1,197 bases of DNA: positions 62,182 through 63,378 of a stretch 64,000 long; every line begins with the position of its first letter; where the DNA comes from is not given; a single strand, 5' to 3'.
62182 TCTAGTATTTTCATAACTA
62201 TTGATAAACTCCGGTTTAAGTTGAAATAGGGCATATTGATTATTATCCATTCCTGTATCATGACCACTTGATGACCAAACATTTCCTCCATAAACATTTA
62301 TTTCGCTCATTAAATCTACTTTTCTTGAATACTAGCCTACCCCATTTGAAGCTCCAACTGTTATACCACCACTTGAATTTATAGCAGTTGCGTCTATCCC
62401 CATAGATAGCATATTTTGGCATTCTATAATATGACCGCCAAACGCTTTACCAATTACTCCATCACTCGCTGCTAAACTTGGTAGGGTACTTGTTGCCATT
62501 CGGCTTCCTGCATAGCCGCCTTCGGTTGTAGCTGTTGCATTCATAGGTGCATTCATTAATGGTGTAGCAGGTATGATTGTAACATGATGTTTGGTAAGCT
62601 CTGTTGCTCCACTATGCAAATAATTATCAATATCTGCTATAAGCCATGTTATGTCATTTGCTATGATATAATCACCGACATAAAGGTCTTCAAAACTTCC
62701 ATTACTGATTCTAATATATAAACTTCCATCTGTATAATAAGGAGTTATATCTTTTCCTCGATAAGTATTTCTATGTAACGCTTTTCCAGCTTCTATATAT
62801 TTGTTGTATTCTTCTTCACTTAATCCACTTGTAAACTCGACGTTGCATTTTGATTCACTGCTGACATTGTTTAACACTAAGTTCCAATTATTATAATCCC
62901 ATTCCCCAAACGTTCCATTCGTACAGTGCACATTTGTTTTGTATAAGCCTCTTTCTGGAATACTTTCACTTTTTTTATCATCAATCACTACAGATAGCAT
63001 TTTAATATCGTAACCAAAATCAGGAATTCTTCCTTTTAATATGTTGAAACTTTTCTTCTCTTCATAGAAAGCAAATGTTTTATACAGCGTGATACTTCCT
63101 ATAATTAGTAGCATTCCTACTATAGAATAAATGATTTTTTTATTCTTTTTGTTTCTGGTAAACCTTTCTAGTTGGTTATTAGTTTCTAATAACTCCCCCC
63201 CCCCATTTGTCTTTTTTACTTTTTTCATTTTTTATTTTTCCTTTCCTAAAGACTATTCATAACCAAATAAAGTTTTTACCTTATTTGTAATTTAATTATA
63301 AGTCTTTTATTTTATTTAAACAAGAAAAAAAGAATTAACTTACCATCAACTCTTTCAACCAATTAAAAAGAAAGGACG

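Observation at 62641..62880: About 240-bp block identical between copy 4 and copy 3: footprint of recent gene conversion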

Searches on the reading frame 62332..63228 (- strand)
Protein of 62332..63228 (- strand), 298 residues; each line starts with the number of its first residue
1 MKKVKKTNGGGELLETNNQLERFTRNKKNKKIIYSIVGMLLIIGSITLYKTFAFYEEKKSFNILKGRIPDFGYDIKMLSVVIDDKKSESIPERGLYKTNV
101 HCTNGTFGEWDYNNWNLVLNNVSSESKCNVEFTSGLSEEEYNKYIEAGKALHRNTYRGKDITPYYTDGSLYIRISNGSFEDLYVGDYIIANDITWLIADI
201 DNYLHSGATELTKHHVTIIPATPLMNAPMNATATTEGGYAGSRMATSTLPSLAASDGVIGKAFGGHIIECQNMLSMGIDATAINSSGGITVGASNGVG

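Call 8: search_protein_families(library=pfam, proteins=[window:62332-63228:-], max_evalue=1)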
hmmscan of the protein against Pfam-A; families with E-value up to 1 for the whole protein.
window:62332-63228:- (298 aa): 3 families
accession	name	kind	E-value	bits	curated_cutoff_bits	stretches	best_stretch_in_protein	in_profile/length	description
PF13572.11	DUF4134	-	0.14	12.9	26.5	1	6-54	17-63/93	Domain of unknown function (DUF4134)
PF09716.15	ETRAMP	-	0.16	12.5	29.1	1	15-59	39-80/81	Malarial early transcribed membrane protein (ETRAMP)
PF12770.12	CHAT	-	0.21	11.4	24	1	195-253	10-64/289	CHAT domain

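Call 41: find_encoding_contigs(protein=window:62332-63228:-, flank=10000, max_places=10)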
Protein window:62332-63228:- (298 aa): 3 contigs read that carry it; 1 place shown.
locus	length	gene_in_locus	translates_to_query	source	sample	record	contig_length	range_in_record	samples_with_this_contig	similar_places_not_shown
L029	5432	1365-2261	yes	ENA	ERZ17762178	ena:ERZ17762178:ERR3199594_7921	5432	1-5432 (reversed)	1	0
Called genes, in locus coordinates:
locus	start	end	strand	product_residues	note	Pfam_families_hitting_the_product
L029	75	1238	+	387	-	-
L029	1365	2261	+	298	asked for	-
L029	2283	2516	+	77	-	-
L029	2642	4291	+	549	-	PF02824:TGS, PF00485:PRK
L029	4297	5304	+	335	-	PF00044:Gp_dh_N, PF02800:Gp_dh_C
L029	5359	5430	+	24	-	?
